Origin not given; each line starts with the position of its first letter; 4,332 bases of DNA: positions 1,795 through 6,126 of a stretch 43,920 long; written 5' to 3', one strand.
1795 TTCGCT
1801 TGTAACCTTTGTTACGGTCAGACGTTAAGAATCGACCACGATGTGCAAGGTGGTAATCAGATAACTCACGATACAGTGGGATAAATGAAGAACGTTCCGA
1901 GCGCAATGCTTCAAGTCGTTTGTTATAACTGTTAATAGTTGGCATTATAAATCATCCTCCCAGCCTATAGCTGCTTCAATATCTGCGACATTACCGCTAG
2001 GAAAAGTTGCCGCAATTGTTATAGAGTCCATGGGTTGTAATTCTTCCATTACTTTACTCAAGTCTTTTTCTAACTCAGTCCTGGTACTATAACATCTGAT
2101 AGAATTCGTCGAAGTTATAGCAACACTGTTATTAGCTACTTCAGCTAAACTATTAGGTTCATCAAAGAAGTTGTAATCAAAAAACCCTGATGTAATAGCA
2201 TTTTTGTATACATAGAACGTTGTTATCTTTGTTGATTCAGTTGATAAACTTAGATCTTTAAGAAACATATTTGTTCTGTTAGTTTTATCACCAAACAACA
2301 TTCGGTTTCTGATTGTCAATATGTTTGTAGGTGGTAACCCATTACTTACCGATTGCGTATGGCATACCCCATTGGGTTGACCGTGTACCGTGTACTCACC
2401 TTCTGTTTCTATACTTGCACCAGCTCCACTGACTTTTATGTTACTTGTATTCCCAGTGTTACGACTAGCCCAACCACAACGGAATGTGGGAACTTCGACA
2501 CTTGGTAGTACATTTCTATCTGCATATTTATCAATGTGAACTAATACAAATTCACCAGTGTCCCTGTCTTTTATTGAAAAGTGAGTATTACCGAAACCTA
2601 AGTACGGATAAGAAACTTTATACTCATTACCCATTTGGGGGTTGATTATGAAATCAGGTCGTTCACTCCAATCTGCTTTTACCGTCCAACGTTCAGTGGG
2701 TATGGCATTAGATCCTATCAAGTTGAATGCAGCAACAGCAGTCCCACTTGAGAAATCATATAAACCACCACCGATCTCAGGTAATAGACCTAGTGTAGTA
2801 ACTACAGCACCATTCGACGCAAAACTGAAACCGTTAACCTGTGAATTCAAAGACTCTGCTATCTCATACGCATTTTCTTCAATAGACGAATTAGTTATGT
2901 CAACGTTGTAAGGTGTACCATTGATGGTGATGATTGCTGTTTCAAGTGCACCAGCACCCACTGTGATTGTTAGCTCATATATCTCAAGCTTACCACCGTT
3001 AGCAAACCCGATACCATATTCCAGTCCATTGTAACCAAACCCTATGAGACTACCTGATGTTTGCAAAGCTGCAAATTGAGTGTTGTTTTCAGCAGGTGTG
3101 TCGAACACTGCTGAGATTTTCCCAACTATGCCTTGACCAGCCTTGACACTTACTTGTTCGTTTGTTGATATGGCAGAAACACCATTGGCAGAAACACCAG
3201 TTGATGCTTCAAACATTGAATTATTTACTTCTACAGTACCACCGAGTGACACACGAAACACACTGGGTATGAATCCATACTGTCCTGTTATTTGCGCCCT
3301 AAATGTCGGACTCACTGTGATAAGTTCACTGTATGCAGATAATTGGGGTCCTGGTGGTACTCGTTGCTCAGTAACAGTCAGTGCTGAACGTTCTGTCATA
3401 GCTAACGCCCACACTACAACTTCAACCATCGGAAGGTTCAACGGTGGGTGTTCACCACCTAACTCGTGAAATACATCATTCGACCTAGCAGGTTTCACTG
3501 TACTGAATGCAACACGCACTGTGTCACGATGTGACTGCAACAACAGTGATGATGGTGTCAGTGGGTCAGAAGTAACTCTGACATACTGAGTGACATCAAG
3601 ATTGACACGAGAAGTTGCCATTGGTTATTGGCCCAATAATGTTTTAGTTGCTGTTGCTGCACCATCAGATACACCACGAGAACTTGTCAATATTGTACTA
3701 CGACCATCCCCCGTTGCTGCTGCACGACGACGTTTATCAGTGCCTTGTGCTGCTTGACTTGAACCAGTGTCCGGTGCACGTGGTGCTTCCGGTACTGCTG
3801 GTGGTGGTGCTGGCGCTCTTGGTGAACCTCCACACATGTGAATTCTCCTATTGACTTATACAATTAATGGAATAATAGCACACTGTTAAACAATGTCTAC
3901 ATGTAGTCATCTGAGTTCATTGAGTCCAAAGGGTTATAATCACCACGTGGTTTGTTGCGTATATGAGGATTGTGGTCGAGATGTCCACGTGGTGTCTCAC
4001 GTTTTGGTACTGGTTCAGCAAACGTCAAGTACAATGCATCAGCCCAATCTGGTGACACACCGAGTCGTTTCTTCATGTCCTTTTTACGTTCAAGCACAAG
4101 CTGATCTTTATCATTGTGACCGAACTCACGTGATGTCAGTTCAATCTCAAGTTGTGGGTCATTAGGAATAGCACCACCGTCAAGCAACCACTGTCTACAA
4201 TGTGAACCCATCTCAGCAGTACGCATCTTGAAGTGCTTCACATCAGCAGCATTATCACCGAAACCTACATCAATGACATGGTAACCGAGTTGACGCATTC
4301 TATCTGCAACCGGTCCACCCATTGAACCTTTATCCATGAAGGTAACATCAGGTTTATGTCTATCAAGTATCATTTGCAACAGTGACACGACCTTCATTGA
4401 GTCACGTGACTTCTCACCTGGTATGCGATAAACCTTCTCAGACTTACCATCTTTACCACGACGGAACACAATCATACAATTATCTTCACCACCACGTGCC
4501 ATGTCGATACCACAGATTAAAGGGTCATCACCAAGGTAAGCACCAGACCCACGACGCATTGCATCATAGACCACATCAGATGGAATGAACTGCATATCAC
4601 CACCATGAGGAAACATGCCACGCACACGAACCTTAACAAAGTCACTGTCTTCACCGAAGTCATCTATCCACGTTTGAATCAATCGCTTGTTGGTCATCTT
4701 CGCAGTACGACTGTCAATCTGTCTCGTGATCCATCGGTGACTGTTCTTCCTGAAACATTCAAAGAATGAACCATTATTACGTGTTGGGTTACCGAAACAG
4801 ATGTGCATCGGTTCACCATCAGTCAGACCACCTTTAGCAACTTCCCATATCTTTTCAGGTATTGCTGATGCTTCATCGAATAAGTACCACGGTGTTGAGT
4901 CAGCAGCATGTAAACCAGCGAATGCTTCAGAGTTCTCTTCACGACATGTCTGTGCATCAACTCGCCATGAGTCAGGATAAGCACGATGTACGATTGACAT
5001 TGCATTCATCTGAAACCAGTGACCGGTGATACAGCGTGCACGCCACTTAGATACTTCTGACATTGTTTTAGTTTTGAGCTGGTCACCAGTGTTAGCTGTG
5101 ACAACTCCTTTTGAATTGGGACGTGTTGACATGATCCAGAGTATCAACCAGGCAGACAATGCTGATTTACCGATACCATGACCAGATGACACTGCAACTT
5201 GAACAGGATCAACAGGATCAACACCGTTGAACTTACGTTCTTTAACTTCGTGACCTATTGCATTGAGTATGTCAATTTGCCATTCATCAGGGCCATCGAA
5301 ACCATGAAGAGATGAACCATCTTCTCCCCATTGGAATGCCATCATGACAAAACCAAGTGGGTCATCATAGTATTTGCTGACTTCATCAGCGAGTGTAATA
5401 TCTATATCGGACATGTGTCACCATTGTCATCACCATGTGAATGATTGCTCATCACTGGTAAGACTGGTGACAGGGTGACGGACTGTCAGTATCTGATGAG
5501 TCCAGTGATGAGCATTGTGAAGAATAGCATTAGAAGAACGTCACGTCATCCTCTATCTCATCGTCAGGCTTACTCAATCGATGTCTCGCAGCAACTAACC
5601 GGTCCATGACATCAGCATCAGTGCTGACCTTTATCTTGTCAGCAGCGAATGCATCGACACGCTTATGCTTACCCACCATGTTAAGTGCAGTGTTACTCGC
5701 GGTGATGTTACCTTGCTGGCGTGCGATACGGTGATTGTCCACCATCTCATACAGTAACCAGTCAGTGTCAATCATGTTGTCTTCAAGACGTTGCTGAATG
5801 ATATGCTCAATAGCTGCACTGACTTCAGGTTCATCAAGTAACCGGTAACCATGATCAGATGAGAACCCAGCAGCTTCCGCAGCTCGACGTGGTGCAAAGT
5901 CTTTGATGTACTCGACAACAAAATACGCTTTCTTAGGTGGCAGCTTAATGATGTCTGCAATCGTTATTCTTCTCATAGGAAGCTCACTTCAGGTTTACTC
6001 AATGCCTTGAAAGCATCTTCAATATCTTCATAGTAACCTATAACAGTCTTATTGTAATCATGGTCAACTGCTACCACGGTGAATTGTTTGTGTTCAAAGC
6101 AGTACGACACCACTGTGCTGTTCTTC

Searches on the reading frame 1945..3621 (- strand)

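Call 57: search_protein_families(library=pfam, proteins=[window:1945-3621:-], max_evalue=1)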
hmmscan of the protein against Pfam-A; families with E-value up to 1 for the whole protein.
window:1945-3621:- (558 aa): 1 family
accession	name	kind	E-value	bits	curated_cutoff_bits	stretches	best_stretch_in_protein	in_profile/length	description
PF21791.3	MDHAR3-like_C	-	0.12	13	27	1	442-508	15-80/88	Monodehydroascorbate reductase 3-like, C-terminal domain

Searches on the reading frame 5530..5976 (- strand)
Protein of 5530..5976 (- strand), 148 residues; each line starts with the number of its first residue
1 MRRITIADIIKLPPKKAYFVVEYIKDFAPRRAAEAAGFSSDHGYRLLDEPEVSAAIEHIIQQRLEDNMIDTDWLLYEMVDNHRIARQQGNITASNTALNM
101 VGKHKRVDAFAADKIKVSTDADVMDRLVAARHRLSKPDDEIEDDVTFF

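Call 17: search_protein_families(library=pfam, proteins=[window:5530-5976:-], max_evalue=0.01)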
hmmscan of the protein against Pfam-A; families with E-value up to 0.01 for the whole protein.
window:5530-5976:- (148 aa): 1 family
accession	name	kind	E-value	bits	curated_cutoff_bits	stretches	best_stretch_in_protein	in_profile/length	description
PF03592.21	Terminase_2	-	5.8e-12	46.9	26.1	1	14-132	3-123/141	Terminase small subunit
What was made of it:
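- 5530..5976 (-): terS. It belongs to the SF6/SPP1-type Terminase_2 family. Pfam PF03592, E=6e-12 (call 17).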

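Call 38: search_protein_families(library=phrogs, proteins=[window:5530-5976:-], max_evalue=0.01)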
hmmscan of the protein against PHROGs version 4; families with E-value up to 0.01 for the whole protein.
window:5530-5976:- (148 aa): 4 families
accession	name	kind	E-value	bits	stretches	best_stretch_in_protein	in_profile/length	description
phrog_51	-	head and packaging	2e-13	51.7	1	10-142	87-221/261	terminase small subunit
phrog_11494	-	head and packaging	2.2e-05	25.4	0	72-105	85-118/291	terminase small subunit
phrog_2606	-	head and packaging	0.00095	19.6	1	12-80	89-162/310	terminase small subunit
phrog_5334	-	head and packaging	0.0015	19.7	1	15-110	20-114/162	terminase small subunit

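Call 65: search_solved_structures(query=window:5530-5976:-, max_evalue=1)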
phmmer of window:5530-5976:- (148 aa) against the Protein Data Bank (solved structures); distinct sequences matched with E-value up to 1: 4.
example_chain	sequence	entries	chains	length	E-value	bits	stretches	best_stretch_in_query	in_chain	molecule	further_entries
21di_E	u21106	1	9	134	4.3e-09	39.9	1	14-111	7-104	Pam5 small terminase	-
4zc3_A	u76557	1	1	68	0.13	15.6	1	11-64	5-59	Terminase small subunit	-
3zqp_A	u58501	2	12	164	0.18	15.2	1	11-75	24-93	TERMINASE SMALL SUBUNIT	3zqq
2cmp_A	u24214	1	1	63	0.25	14.7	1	11-56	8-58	TERMINASE SMALL SUBUNIT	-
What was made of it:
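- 5530..5976 (-): PDB small terminases: Pam5 E=4e-9, SF6 3zqp E=0.18 (call 65).
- TerS is Terminase_2 family, with a helix-turn-helix N-terminus and nonameric PDB relatives (calls 17, 65).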
